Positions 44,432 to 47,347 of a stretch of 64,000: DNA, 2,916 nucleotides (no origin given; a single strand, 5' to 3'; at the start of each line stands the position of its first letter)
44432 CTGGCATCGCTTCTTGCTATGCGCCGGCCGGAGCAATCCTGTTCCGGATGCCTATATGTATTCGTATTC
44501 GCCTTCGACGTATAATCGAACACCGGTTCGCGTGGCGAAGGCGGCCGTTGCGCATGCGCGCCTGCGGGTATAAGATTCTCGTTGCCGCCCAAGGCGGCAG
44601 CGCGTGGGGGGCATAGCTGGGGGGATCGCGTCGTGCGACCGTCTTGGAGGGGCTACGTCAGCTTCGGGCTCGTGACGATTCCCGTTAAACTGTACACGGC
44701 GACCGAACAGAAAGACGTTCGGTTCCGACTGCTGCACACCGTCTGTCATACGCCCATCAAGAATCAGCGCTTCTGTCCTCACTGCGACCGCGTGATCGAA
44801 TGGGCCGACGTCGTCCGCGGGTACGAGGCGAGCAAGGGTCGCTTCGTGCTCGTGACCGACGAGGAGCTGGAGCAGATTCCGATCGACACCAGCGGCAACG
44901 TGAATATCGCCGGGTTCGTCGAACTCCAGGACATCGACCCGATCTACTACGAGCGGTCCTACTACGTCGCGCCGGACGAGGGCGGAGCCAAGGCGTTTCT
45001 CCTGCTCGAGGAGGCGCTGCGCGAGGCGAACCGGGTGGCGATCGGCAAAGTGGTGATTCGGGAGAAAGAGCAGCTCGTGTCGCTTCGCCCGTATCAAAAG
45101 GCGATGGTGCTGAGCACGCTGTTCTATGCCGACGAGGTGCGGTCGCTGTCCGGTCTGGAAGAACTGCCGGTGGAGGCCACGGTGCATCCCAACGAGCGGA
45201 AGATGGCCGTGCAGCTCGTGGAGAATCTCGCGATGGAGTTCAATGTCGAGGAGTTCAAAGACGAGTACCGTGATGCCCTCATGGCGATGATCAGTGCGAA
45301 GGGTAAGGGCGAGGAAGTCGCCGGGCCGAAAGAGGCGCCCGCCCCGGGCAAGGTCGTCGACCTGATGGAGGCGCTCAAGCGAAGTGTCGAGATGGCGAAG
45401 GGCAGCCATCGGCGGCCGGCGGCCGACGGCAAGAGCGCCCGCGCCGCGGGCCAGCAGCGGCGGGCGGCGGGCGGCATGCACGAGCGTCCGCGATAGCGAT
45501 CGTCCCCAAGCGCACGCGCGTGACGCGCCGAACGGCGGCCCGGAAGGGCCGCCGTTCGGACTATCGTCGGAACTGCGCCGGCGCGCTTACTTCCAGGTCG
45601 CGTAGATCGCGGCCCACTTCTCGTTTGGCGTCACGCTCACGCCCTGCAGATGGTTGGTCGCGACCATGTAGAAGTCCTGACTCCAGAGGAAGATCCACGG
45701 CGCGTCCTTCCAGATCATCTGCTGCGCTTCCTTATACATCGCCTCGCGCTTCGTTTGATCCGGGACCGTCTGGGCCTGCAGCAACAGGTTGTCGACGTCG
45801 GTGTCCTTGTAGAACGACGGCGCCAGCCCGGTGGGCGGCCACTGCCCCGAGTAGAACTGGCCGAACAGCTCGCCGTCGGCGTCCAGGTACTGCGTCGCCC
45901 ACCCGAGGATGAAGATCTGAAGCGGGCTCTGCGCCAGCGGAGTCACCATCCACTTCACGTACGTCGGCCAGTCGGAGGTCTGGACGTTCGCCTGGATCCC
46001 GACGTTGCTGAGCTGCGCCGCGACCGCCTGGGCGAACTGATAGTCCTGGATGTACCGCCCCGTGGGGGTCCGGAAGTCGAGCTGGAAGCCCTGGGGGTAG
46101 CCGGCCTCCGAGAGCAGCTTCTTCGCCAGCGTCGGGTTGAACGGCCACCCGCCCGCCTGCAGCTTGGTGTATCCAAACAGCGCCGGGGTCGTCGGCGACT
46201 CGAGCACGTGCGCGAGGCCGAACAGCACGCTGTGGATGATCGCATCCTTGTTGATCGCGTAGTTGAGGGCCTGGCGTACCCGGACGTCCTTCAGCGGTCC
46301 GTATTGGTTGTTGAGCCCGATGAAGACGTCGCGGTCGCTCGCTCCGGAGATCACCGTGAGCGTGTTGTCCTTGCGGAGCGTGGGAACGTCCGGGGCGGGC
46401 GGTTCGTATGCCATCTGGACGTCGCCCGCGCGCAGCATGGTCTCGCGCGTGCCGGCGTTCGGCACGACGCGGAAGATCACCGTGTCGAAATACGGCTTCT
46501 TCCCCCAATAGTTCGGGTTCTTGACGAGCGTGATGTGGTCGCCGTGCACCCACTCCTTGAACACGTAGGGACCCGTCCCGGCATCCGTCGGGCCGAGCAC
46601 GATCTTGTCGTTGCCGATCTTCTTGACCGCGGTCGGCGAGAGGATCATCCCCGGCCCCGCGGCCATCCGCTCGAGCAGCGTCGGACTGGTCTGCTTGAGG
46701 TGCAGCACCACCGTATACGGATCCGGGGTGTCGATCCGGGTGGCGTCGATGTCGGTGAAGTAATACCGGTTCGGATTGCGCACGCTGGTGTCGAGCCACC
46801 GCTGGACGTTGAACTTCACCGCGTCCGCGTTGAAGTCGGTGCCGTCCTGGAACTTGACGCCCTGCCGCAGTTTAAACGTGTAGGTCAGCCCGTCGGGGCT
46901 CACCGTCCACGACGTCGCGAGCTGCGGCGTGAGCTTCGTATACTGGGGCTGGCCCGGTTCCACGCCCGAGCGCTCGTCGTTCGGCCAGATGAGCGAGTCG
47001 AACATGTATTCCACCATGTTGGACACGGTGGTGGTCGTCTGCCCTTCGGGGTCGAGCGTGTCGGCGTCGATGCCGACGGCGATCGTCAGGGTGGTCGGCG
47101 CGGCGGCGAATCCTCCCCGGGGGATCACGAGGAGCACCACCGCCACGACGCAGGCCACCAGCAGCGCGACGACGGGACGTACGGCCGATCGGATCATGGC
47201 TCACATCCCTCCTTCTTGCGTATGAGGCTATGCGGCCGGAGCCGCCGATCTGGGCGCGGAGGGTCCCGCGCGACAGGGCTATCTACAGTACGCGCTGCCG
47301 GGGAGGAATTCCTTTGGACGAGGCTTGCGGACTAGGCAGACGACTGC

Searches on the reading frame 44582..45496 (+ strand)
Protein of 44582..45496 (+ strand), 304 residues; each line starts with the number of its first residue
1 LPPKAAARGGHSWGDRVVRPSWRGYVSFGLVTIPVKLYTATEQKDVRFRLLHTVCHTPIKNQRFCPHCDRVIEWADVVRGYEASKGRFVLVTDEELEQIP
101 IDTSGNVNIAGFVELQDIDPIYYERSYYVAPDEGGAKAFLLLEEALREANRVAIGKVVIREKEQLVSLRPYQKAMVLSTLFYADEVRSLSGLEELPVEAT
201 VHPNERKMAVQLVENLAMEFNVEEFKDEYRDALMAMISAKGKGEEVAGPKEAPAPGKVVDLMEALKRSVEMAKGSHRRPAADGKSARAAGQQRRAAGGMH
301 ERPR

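Call 55: search_protein_families(library=pfam, proteins=[window:44582-45496:+])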
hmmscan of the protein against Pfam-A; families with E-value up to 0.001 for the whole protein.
window:44582-45496:+ (304 aa): 1 family
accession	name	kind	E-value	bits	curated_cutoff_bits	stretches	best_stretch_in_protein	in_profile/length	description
PF02735.22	Ku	-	5.1e-50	170.4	25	1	27-205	1-187/190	Ku70/Ku80 beta-barrel domain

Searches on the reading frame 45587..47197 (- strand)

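Call 55: search_protein_families(library=pfam, proteins=[window:45587-47197:-])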
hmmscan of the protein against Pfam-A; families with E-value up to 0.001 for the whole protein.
window:45587-47197:- (536 aa): 1 family
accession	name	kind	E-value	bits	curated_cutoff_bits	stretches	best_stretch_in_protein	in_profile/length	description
PF00496.27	SBP_bac_5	-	4.4e-100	335.8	32.4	1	88-452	1-365/368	Bacterial extracellular solute-binding proteins, family 5 Middle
